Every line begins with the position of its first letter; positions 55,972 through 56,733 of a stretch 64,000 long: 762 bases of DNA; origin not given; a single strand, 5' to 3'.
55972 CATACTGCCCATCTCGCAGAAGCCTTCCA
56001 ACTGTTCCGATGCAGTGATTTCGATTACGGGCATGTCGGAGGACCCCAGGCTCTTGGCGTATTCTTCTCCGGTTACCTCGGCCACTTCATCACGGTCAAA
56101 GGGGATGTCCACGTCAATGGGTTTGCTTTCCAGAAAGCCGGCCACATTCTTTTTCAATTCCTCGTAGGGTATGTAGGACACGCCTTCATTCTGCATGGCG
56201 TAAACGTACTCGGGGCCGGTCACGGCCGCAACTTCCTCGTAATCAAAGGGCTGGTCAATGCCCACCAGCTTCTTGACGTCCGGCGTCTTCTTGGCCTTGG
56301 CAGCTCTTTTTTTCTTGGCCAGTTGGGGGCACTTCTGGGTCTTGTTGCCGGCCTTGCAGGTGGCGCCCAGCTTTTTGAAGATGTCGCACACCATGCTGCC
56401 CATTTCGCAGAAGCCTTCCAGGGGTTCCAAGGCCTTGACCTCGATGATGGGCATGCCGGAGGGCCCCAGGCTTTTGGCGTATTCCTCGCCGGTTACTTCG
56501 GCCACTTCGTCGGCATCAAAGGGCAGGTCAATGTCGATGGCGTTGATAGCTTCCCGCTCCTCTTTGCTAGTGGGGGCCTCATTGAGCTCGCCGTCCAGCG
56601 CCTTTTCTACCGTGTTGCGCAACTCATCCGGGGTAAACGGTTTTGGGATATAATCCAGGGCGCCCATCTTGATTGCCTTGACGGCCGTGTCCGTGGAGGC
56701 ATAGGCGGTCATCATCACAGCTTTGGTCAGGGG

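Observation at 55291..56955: Double-receiver protein with a recently duplicated 140-aa Cys4 / lysine-rich / PFD-EVA-VTG-EY module: possible redox- or metal-sensing phospho-relay component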

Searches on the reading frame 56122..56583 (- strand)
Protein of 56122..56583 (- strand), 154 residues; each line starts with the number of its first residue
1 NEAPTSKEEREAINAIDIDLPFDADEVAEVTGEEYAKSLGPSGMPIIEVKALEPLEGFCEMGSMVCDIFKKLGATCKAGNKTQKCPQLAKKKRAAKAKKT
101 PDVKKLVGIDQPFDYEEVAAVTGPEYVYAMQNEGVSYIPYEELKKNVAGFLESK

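Call 19: search_solved_structures(query=window:56122-56583:-, max_evalue=10)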
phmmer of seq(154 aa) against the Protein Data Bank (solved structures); distinct sequences matched with E-value up to 10: 1.
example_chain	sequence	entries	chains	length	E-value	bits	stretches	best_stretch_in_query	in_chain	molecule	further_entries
2gp4_A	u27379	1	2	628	0.73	13.3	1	40-107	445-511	6-phosphogluconate dehydratase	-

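Call 27: search_solved_structures(query=A2, max_evalue=10, show_alignments=3)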
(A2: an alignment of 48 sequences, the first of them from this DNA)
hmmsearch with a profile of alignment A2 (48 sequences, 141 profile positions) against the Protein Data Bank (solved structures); distinct sequences matched with E-value up to 10: 1.
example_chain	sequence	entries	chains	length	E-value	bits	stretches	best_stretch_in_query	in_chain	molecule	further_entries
7joq_I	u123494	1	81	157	0.15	15.6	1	25-107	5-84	Small Terminase subunit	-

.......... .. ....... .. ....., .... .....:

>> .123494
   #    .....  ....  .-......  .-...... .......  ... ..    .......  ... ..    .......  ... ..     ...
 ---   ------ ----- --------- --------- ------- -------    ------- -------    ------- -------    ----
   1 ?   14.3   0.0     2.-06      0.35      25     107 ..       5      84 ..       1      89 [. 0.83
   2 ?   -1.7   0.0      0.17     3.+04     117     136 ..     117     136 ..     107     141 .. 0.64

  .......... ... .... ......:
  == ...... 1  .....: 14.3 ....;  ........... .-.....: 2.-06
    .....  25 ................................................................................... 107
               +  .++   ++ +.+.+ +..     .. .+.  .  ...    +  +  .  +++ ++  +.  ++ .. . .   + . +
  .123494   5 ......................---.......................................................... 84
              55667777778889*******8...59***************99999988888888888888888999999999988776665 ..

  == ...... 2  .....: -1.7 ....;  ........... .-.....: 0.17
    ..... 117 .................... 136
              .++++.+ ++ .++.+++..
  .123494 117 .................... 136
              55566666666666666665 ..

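Call 35: search_protein_representatives(alignment_id=A2)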
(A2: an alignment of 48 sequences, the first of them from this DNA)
Query: 48 sequences, 141 profile positions. Proteins with E-value up to 0.001 (for the whole library): 71; up to 1e-10: 48; up to 1e-30: 17. The best 71 are listed.
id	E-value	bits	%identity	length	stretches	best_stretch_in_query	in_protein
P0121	5.9e-126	431.7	-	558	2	2-140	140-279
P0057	1.8e-123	423.7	-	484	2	1-139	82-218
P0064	1.1e-116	401.7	-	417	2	4-136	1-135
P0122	4.0e-63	228.1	-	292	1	1-139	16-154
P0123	2.7e-61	222.2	-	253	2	2-137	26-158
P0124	3.8e-61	221.7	-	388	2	1-139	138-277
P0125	6.9e-59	214.3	-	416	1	1-140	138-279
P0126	2.9e-53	196.1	-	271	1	2-126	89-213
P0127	7.8e-52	191.5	-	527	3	39-139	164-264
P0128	2.8e-50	186.5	-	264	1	1-120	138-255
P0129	2.1e-48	180.4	-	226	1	1-125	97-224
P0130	3.7e-38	147.2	-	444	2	39-139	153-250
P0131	6.6e-37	143.1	-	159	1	2-85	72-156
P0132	1.0e-33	132.8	-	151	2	76-140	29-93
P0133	1.2e-33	132.5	-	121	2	1-75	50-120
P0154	2.4e-14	70.0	-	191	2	10-85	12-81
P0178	1.7e-06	44.6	-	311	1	77-134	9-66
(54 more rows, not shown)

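Call 40: find_related_loci(query=A2, collection=genome_contigs, flank=10000)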
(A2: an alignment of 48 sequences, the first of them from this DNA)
Query A2 (140 aa) in genome_contigs; peptide patterns used: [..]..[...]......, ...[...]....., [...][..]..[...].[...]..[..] (x = any residue, [..] = any of these).
231 stretches matched a pattern; 170 encode a relative of the query (tblastn E <= 1e-3); the best 80 are kept; 80 distinct loci.
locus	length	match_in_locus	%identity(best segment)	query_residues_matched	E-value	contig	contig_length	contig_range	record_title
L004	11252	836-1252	85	2-140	1e-70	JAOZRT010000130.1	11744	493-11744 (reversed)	MAG: Desulfobacterales bacterium isolate GMC6.concoct.7 GMC6_6012_length_11744_cov_10.852853, whole genome shotgun seque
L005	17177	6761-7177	83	2-140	2e-70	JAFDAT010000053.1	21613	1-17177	MAG: Deltaproteobacteria bacterium isolate AB_69_Bin_102 AB_69_Bin_102_scaffold_7642, whole genome shotgun sequence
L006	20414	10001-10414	80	1-138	8e-68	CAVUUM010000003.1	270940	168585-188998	MAG: uncultured delta proteobacterium isolate MFD03804.bin.2.56 genome assembly, contig: contig_26604, whole genome shot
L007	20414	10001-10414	80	1-138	2e-67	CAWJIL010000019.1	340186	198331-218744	MAG: uncultured delta proteobacterium isolate MFD03804.bin.1.170 genome assembly, contig: contig_6781, whole genome shot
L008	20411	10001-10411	80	1-137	4e-66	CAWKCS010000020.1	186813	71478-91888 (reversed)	MAG: uncultured delta proteobacterium isolate MFD03804.bin.3.160 genome assembly, contig: contig_3700, whole genome shot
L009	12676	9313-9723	77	1-137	8e-66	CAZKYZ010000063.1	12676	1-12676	MAG TPA_asm: uncultured Desulfobacterales bacterium isolate binchicken_co86_18 genome assembly, contig: NODE_1634_length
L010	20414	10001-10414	75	1-138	8e-63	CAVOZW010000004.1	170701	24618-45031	MAG: uncultured delta proteobacterium isolate MFD09964.bin.1.31 genome assembly, contig: contig_20988, whole genome shot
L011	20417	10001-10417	76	2-140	3e-62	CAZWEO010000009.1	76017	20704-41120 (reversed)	MAG TPA_asm: uncultured Desulfobacterales bacterium isolate SRP077602_co5_466 genome assembly, contig: NODE_1360_length_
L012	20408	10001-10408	69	2-138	2e-61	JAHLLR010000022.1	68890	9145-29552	MAG: Deltaproteobacteria bacterium isolate MAG100 NODE_1152_length_68890_cov_19.572906, whole genome shotgun sequence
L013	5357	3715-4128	75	1-138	1e-61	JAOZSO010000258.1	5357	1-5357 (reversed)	MAG: Desulfobacterales bacterium isolate GMC6.metabat2.208 GMC6_23257_length_5357_cov_7.265749, whole genome shotgun seq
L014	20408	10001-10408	71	2-137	2e-60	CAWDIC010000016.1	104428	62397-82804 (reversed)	MAG: uncultured delta proteobacterium isolate MFD03804.bin.2.20 genome assembly, contig: contig_90639, whole genome shot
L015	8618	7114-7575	74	2-139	1e-60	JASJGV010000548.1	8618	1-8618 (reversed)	MAG: Desulfobacterales bacterium isolate ChS5.bin.23 ChesSed_k141_915034, whole genome shotgun sequence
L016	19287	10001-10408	66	2-138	2e-59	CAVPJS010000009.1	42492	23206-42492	MAG: uncultured delta proteobacterium isolate MFD09964.bin.3.367 genome assembly, contig: contig_17206, whole genome sho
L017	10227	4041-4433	73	2-132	2e-59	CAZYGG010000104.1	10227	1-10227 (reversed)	MAG TPA_asm: uncultured Desulfobacterales bacterium isolate SRP167671_co2_59 genome assembly, contig: NODE_8364_length_1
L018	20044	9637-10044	66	2-138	3e-59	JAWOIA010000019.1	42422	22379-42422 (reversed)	MAG: Desulfosarcina sp. isolate CWP5-1.bin.79 k191_3461729, whole genome shotgun sequence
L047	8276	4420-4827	64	2-137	4e-54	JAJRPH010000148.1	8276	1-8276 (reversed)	MAG: Deltaproteobacteria bacterium isolate Dive100_bin1.40 k141_389019, whole genome shotgun sequence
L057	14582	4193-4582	64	2-133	2e-53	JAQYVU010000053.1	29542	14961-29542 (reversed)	MAG: Desulfococcaceae bacterium isolate SF_100_bin68 SF_100_bin.68.orig_100_contig-145_2954, whole genome shotgun sequen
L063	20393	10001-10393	63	2-133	7e-53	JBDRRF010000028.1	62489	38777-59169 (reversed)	MAG: Pseudomonadota bacterium isolate MEGAHIT-group-2.86 k141_221045, whole genome shotgun sequence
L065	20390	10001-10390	64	2-133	1e-52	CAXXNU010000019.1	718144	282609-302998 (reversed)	MAG: Desulfobacterales bacterium isolate 6d091e9b-094b-40f3-8738-6f7f297dc317 genome assembly, contig: contig_19, whole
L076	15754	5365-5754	60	2-132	5e-52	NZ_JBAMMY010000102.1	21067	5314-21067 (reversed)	Desulfobacterium sp. N47 k141_62, whole genome shotgun sequence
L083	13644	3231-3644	59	2-138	1e-51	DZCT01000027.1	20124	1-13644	MAG TPA_asm: Desulfatirhabdium butyrativorans isolate SulCav_PC08_64_48_9 SulCav_PC08-64_1739_length_20124_cov_5.601525,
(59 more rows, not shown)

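Call 45: search_protein_families(library=pfam, proteins=[L065:11656-13005:+, L065:13040-14035:+, L065:14062-14748:+, L065:14753-15367:+, L065:15843-16652:+, L065:16649-17548:+, L065:18206-19285:+], max_evalue=0.00001)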
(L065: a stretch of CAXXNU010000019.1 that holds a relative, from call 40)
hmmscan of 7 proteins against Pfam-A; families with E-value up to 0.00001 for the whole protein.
L065:11656-13005:+ (449 aa): 7 families
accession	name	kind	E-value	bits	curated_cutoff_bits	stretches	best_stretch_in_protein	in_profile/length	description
PF01512.22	Complex1_51K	-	1.5e-50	171.4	31.2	1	143-286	1-149/150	Nuo51 FMN-binding domain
PF13375.12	RnfC_N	-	2.1e-28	98.7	25.6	1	11-110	2-100/101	RnfC Barrel sandwich hybrid domain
PF10531.15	SLBB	-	2.9e-12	46.7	27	1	299-347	1-54/55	SLBB domain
PF12838.12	Fer4_7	-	7.4e-08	33.2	27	1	378-432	1-52/52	4Fe-4S dicluster domain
PF13237.11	Fer4_10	-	1.7e-07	31.5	25.5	1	374-429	4-53/53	4Fe-4S dicluster domain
PF13183.11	Fer4_8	-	2.6e-07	31.5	27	1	378-432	4-68/68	4Fe-4S dicluster domain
PF13187.11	Fer4_9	-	4.3e-06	27.1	27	0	379-431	2-50/52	4Fe-4S dicluster domain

L065:13040-14035:+ (331 aa): 1 family
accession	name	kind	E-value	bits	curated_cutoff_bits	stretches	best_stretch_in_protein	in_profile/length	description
PF03116.20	NQR2_RnfD_RnfE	-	1e-104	350.5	27.7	1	23-330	2-296/296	NQR2, RnfD, RnfE family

L065:14062-14748:+ (228 aa): 1 family
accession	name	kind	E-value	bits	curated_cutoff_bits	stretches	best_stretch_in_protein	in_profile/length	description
PF04205.19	FMN_bind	-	1e-16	61.7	22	1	116-205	1-77/77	FMN-binding domain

L065:14753-15367:+ (204 aa): 1 family
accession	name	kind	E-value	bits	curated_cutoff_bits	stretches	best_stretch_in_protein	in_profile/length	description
PF02508.19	Rnf-Nqr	-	5.8e-59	199.5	23.8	1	8-189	2-173/174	Rnf-Nqr subunit, membrane protein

L065:15843-16652:+ (269 aa): 1 family
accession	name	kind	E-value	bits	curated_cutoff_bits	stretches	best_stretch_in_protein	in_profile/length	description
PF02508.19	Rnf-Nqr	-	2.4e-46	158.4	23.8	1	8-222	2-173/174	Rnf-Nqr subunit, membrane protein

L065:16649-17548:+ (299 aa): 8 families
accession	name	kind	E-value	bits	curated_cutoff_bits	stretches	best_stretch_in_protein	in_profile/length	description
PF04060.18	FeS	-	2.1e-13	50.2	23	1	46-78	1-33/33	Putative Fe-S cluster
PF00037.32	Fer4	-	1.6e-09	37.6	21.1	1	165-187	2-24/24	4Fe-4S binding domain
PF14697.11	Fer4_21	-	6.3e-08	33.1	35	1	142-187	8-58/59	4Fe-4S dicluster domain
PF12837.12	Fer4_6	-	1.9e-07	31.1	25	1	164-186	2-24/24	4Fe-4S binding domain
PF13187.11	Fer4_9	-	4.3e-07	30.3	27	0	142-185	2-51/52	4Fe-4S dicluster domain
PF13237.11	Fer4_10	-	4.7e-07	30.1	25.5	0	134-182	5-53/53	4Fe-4S dicluster domain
PF12838.12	Fer4_7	-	5.1e-07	30.5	27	1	170-226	1-46/52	4Fe-4S dicluster domain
PF12797.12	Fer4_2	-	2.6e-06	27.5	24.5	1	166-182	5-21/22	4Fe-4S binding domain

L065:18206-19285:+ (359 aa): 1 family
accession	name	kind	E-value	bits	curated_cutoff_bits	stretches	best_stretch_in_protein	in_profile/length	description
PF04143.19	Sulf_transp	-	1.5e-14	54.7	27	1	218-329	1-110/310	Sulphur transport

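Call 48: search_protein_families(library=pfam, proteins=[L063:11774-15604:+, L063:15865-18048:+, L076:6853-10680:+, L076:10677-12785:+, L076:13227-15293:+, L083:4584-6422:+, L083:7394-8863:+], max_evalue=1e-8)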
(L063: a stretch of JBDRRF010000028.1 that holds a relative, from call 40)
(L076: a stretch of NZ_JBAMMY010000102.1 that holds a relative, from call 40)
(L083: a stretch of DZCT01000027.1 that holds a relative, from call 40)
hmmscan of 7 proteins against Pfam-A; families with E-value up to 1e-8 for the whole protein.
L063:11774-15604:+ (1276 aa): 8 families
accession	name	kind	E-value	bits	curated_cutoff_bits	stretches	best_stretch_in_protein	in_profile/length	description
PF13426.13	PAS_9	-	4.7e-35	120.4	27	2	784-887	1-103/103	PAS domain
PF00989.32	PAS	-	8.2e-31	106.8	22.6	2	777-885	4-113/113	PAS fold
PF08448.16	PAS_4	-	2.5e-29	102.2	23.1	1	781-889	2-109/110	PAS fold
PF02518.31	HATPase_c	-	8.8e-26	91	26.4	1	1011-1131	2-109/111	Histidine kinase-, DNA gyrase B-, and HSP90-like ATPase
PF13188.13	PAS_8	-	5.3e-24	83.7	21.8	1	649-703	1-54/65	PAS domain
PF00072.30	Response_reg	-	1.7e-14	54.4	30.2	1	1155-1266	1-110/111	Response regulator receiver domain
PF08447.18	PAS_3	-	4.7e-13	49.7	25.6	0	674-744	3-75/89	PAS fold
PF00512.31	HisKA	-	1e-10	42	26.9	1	905-967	3-64/66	His Kinase A (phospho-acceptor) domain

L063:15865-18048:+ (727 aa): 5 families
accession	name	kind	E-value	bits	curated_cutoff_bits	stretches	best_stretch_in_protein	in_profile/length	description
PF02518.31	HATPase_c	-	1.1e-29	103.6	26.4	1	612-722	1-110/111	Histidine kinase-, DNA gyrase B-, and HSP90-like ATPase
PF00512.31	HisKA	-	2e-19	69.9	26.9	1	499-566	2-66/66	His Kinase A (phospho-acceptor) domain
PF00497.25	SBP_bac_3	-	1.1e-15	58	26.4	1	69-286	3-130/132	Bacterial extracellular solute-binding proteins, family 3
PF00989.32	PAS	-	6.4e-11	42.7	22.6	1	336-450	2-113/113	PAS fold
PF13426.13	PAS_9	-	3.7e-09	37.2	27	0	353-452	9-103/103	PAS domain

L076:6853-10680:+ (1275 aa): 7 families
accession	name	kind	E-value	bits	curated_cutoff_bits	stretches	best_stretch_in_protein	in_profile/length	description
PF13426.13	PAS_9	-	5.6e-28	97.7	27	1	787-888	1-101/103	PAS domain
PF02518.31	HATPase_c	-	1.9e-25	89.9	26.4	1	1014-1134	2-109/111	Histidine kinase-, DNA gyrase B-, and HSP90-like ATPase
PF00989.32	PAS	-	5.2e-21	75.2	22.6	0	653-745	2-94/113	PAS fold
PF08448.16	PAS_4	-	1.9e-20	73.5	23.1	1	366-466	2-109/110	PAS fold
PF13188.13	PAS_8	-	4.3e-19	68.1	21.8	0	652-696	1-43/65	PAS domain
PF00072.30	Response_reg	-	1.7e-13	51.1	30.2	1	1158-1269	1-110/111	Response regulator receiver domain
PF00512.31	HisKA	-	2.1e-09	37.7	26.9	0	912-970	7-64/66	His Kinase A (phospho-acceptor) domain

L076:10677-12785:+ (702 aa): 4 families
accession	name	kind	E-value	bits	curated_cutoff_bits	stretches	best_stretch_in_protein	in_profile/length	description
PF02518.31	HATPase_c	-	3.5e-30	105.1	26.4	1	587-695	1-108/111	Histidine kinase-, DNA gyrase B-, and HSP90-like ATPase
PF00512.31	HisKA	-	3.3e-20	72.4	26.9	1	477-541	5-66/66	His Kinase A (phospho-acceptor) domain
PF00497.25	SBP_bac_3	-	1.5e-15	57.6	26.4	1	43-260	2-129/132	Bacterial extracellular solute-binding proteins, family 3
PF00989.32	PAS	-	6.5e-10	39.5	22.6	1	311-425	2-113/113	PAS fold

L076:13227-15293:+ (688 aa): 4 families
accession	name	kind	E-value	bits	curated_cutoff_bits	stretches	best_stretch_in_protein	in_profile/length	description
PF00072.30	Response_reg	-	9.2e-42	142.2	30.2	2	3-116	1-111/111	Response regulator receiver domain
PF02518.31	HATPase_c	-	1.4e-24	87.1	26.4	1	424-542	2-109/111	Histidine kinase-, DNA gyrase B-, and HSP90-like ATPase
PF08447.18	PAS_3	-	1.3e-13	51.4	25.6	1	200-283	2-83/89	PAS fold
PF00512.31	HisKA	-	8.4e-09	35.8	26.9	0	320-380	5-64/66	His Kinase A (phospho-acceptor) domain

L083:4584-6422:+ (612 aa): 4 families
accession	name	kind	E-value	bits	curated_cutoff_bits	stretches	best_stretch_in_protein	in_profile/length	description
PF00575.29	S1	-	3e-99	325.9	22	5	409-482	2-74/74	S1 RNA binding domain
PF23459.1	S1_RRP5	-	1.5e-34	118.8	27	1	498-567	3-72/72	RRP5 S1 domain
PF21710.3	Spt6_S1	-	4.6e-23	81.8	27.5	0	411-474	16-79/91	Spt6, S1/OB domain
PF13509.12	S1_2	-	7.4e-09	36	21.8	0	498-534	1-37/61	S1 domain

L083:7394-8863:+ (489 aa): 2 families
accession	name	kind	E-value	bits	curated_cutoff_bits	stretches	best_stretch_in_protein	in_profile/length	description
PF00478.31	IMPDH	-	1e-161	538.2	25.6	1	9-475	1-345/345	IMP dehydrogenase / GMP reductase domain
PF00571.33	CBS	-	2.3e-26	92.3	24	2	149-200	1-51/57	CBS domain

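Call 56: find_encoding_contigs(protein=P0154, flank=8000, max_places=2)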
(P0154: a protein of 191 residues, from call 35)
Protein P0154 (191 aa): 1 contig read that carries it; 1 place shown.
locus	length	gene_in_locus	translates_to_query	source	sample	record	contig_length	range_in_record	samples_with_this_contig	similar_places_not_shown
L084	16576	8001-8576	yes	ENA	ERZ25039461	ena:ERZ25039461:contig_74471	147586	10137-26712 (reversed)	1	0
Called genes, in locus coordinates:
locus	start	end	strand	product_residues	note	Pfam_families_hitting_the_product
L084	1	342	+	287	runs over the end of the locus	PF26061:DUF8021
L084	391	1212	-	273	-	PF14378:PAP2_3, PF01569:PAP2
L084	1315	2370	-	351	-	PF07883:Cupin_2 (faint)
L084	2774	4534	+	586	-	PF24696:UGSC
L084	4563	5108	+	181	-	-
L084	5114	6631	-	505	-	PF25021:TEN_NHL, PF24684:Vgb_lyase (faint), PF25021:TEN_NHL (weak), PF01436:NHL (weak)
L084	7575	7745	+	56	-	-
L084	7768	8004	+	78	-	PF00072:Response_reg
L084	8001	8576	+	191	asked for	-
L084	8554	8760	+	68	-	PF00072:Response_reg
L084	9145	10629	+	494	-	-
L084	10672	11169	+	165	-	PF10825:DUF2752 (weak)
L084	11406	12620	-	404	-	PF00248:Aldo_ket_red, PF13183:Fer4_8 (faint), PF13534:Fer4_17 (faint), PF13187:Fer4_9 (weak)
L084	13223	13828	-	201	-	-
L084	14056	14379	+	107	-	-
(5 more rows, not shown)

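Call 74: predict_structure(alignment_id=A4)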
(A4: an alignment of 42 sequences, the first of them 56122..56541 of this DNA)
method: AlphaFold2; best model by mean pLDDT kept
length: 140 residues; sequences in the alignment: 42
mean_pLDDT: 71.2   pTM: 0.31
mean pLDDT of the five models: 71.2, 69.9, 67.5, 67.1, 65.7
residues with pLDDT >= 90: 7; 70-90: 68; 50-70: 55; < 50: 10
segments of 3 or more residues with pLDDT < 50: 38-44
pLDDT, mean of each block of 10 residues (from residue 1): 70 88 76 57 49 59 55 61 68 84 89 75 80 87
secondary structure, 60 per line:
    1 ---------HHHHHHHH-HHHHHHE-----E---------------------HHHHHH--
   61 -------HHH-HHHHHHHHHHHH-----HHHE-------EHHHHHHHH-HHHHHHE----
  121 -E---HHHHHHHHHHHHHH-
elements in order: H10-17 H19-24 H53-58 H72-83 H101-108 H110-115 H126-139

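Call 76: fold_search(model_id=the predicted structure, library=pdb)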
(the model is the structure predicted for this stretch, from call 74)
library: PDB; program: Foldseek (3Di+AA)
matches with E <= 10: 3; with E <= 0.001: 0
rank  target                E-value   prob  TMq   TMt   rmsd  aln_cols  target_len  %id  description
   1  6hvh                  6.9e+00  0.05  0.13  0.05  10.0        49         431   18  Human PFKFB3 in complex with a N-Aryl 6-Aminoquinoxaline inhibitor 1 (released 2018-11-14)
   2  3ezn_B                8.4e+00  0.06  0.15  0.09  10.4        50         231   20  Crystal structure of phosphoglyceromutase from burkholderia pseudomallei 1710b (released 2008-11-11)
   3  8ok9_C                8.4e+00  0.06  0.13  0.08  10.3        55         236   18  Heterodimeric complex of Archaeoglobus fulgidus Argonaute protein Af1318 (AfAgo) with DNA and AfAgo-N protein containi (released 2024-01-24)
